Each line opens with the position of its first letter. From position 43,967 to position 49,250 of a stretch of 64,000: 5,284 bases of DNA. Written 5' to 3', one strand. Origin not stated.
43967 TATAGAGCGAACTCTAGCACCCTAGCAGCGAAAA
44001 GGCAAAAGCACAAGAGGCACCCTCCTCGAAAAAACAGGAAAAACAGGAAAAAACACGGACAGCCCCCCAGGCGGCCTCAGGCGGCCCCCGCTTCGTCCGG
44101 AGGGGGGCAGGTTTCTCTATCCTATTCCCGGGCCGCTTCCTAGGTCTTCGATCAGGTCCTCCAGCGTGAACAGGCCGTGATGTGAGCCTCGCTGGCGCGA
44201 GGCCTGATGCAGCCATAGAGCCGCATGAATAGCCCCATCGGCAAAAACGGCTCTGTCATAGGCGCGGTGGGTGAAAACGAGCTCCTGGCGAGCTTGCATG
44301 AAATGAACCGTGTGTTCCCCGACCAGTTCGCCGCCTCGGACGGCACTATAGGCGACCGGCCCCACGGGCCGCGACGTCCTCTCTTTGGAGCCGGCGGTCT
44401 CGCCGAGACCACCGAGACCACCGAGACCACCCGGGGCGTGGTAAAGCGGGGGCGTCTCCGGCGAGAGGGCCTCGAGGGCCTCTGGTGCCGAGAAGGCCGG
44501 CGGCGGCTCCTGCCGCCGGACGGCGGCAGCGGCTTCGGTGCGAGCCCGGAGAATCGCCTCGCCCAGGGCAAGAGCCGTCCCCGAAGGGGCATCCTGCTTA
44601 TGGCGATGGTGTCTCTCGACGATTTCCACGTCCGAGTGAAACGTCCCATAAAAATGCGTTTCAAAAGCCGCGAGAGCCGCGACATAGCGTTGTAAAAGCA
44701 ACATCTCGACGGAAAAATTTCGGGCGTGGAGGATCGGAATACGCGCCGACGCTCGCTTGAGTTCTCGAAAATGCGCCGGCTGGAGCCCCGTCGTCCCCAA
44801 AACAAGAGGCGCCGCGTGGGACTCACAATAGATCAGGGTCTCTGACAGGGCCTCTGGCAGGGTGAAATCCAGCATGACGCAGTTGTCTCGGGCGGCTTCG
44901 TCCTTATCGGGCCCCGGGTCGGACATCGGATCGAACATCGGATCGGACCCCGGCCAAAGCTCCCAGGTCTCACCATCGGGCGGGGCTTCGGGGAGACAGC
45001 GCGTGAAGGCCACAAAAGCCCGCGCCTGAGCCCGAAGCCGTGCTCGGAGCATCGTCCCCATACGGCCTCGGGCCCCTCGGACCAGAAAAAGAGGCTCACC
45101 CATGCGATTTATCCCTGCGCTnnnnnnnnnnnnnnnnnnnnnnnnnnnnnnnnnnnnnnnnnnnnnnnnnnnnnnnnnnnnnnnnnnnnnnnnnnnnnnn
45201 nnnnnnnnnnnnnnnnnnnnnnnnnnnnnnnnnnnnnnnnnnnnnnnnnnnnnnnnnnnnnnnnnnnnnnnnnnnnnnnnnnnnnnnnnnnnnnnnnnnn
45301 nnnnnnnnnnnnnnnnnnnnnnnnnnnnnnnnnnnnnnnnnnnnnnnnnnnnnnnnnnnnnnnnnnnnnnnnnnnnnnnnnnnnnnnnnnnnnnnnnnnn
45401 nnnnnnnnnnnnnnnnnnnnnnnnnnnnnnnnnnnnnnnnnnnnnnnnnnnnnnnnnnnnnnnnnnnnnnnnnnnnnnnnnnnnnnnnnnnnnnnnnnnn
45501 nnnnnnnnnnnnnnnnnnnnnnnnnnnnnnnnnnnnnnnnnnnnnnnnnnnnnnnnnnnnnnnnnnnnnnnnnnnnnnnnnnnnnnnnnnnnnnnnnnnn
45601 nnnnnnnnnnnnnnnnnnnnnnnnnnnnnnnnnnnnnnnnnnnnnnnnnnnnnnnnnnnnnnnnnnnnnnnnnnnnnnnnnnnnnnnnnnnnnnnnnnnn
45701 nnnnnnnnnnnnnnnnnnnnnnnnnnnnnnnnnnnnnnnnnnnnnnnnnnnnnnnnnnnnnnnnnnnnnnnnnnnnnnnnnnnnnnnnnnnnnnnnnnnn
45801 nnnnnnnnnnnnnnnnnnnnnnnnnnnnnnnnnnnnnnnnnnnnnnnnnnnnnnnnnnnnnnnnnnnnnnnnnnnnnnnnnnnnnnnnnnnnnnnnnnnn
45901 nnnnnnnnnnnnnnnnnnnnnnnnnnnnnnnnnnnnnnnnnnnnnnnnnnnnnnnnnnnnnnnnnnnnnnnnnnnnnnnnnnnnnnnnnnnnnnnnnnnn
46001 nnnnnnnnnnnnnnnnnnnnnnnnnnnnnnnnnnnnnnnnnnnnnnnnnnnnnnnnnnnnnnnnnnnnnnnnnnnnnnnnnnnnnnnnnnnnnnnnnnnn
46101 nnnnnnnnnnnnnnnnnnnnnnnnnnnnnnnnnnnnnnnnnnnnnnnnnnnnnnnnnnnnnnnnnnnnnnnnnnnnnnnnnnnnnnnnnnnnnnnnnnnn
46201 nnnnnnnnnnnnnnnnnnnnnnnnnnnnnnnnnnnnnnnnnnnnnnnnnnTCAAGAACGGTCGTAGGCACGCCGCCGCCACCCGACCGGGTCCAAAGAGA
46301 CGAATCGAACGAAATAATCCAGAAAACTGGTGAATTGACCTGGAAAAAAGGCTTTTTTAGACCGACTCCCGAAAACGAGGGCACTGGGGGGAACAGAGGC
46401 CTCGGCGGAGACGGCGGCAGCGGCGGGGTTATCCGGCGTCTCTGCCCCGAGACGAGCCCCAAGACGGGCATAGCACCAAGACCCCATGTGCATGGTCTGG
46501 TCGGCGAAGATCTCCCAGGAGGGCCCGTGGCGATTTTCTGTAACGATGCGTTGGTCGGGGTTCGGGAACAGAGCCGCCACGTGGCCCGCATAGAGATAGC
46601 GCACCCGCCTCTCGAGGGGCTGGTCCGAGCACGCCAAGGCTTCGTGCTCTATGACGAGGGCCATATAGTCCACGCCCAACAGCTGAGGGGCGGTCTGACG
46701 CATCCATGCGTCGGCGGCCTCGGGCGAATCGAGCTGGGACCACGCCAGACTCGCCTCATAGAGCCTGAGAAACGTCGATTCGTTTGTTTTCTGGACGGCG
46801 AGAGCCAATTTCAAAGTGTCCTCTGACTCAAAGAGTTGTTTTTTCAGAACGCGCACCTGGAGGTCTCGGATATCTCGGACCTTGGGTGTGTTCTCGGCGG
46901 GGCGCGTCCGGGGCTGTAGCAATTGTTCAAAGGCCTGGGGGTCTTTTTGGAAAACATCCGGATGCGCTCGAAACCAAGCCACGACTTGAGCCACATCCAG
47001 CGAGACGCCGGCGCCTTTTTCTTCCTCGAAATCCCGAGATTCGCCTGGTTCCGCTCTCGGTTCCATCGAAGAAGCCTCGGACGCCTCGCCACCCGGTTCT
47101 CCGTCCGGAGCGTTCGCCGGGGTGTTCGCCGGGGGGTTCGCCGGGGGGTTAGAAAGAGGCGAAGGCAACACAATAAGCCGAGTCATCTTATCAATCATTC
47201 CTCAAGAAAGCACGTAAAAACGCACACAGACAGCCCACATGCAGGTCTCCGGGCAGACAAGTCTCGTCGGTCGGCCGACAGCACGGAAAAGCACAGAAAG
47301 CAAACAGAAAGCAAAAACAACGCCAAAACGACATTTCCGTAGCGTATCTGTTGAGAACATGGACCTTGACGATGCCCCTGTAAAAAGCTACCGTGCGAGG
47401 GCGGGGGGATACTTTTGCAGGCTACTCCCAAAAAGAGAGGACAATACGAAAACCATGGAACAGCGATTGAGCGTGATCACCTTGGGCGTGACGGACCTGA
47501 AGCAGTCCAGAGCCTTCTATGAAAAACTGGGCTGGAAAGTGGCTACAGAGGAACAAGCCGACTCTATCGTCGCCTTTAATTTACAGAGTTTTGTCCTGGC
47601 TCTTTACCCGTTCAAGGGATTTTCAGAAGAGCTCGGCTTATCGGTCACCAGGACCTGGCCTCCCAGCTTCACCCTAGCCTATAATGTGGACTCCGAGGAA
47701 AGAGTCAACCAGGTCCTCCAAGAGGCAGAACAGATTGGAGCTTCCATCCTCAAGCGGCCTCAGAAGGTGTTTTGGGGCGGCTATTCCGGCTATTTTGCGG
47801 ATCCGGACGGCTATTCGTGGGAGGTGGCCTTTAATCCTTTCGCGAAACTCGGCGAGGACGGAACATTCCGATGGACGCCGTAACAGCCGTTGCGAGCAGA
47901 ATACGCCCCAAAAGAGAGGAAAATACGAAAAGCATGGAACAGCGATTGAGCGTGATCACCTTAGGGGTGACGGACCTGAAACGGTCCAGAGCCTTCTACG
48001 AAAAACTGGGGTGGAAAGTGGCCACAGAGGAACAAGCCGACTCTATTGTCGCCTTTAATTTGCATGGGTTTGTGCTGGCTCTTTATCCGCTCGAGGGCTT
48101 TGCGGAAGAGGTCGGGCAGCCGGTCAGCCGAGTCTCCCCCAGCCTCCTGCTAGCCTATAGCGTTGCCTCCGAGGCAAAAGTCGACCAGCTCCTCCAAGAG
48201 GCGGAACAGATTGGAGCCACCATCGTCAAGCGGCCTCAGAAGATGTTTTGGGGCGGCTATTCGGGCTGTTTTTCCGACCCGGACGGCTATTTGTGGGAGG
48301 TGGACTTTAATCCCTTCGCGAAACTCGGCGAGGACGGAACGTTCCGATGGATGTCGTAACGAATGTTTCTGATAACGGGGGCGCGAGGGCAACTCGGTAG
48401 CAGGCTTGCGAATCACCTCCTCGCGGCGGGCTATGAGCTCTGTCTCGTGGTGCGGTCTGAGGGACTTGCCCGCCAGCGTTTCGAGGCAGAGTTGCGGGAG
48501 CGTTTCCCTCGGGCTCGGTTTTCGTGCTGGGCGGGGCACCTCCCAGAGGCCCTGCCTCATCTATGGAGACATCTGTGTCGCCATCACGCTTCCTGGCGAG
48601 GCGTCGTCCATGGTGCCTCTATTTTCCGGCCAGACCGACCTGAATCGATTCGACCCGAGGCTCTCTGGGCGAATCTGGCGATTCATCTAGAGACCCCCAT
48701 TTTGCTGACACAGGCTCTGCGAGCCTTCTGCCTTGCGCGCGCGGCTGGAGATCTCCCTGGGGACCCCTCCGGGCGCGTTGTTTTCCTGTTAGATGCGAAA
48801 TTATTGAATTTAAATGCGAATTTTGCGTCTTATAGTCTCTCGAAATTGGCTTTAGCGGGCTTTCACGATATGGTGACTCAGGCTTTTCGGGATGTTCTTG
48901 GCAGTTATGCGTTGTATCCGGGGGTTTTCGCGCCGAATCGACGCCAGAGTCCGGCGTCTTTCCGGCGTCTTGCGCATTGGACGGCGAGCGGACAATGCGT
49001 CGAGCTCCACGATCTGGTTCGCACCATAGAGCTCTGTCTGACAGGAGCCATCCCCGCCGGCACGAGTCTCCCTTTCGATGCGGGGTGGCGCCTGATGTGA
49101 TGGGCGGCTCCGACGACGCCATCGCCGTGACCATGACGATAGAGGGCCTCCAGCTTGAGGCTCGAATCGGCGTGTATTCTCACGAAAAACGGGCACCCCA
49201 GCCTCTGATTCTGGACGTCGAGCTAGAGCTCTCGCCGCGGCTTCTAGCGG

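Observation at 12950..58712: Window-wide pattern: multi-copy tandem arrays pinned to the start- or stop-codon region of intact genes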

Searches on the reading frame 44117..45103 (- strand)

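Call 13: search_protein_families(library=pfam, proteins=[window:44117-45103:-])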
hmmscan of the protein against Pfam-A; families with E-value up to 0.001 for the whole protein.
window:44117-45103:- (328 aa): 2 families
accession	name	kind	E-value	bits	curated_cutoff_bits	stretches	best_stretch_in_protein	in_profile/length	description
PF05173.19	DapB_C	-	1.9e-29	102.7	27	1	150-317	18-120/121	Dihydrodipicolinate reductase, C-terminus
PF01113.26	DapB_N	-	8.5e-16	58.6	25.6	1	8-130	5-124/124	Dihydrodipicolinate reductase, N-terminus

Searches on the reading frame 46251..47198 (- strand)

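Call 13: search_protein_families(library=pfam, proteins=[window:46251-47198:-])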
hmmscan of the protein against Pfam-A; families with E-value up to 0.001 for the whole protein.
window:46251-47198:- (315 aa): 1 family
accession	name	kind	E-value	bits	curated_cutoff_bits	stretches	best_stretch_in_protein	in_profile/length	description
PF04340.18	DUF484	-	2.3e-08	34.5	24.2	1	66-301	5-211/219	Protein of unknown function, DUF484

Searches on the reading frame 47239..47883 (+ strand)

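Call 13: search_protein_families(library=pfam, proteins=[window:47239-47883:+])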
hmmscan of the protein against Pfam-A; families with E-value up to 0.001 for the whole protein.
window:47239-47883:+ (214 aa): 2 families
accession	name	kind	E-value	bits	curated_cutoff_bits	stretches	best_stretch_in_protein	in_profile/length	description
PF00903.31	Glyoxalase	-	4.6e-13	50.1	20.6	1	77-196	2-121/121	Glyoxalase/Bleomycin resistance protein/Dioxygenase superfamily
PF12681.13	Glyoxalase_2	-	0.00022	21.6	30.1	1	80-196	4-113/118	Glyoxalase-like domain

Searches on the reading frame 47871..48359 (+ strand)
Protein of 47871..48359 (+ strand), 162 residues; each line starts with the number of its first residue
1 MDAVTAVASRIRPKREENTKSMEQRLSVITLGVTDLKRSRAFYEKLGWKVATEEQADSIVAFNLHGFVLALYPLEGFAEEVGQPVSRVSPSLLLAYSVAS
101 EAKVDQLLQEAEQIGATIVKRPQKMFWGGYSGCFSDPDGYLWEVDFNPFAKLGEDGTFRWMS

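Call 13: search_protein_families(library=pfam, proteins=[window:47871-48359:+])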
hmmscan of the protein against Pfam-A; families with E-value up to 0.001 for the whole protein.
window:47871-48359:+ (162 aa): 4 families
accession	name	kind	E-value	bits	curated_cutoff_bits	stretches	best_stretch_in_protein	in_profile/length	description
PF00903.31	Glyoxalase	-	1.8e-14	54.6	20.6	1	26-144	2-121/121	Glyoxalase/Bleomycin resistance protein/Dioxygenase superfamily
PF22677.2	Ble-like_N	-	0.00012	22.2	24.5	1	32-52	8-29/41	Bleomycin resistance protein-like N-terminal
PF12681.13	Glyoxalase_2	-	0.00021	21.6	30.1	1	29-144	4-113/118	Glyoxalase-like domain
PF18029.7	Glyoxalase_6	-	0.00048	21.2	23.6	1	29-142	2-103/106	Glyoxalase-like domain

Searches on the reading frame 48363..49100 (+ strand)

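Call 13: search_protein_families(library=pfam, proteins=[window:48363-49100:+])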
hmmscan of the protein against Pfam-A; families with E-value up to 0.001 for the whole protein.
window:48363-49100:+ (245 aa): 4 families
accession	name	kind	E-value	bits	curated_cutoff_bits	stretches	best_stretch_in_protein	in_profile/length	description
PF00106.31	adh_short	-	5.6e-07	29.7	26.6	1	3-175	4-167/195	short chain dehydrogenase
PF01370.27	Epimerase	-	9.7e-05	22.3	20.9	1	3-32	2-31/240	NAD dependent epimerase/dehydratase family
PF16363.11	GDP_Man_Dehyd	-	0.00016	21.7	27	1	3-41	1-40/332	GDP-mannose 4,6 dehydratase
PF08659.16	KR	-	0.00076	19.9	22.6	1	2-102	3-106/180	KR domain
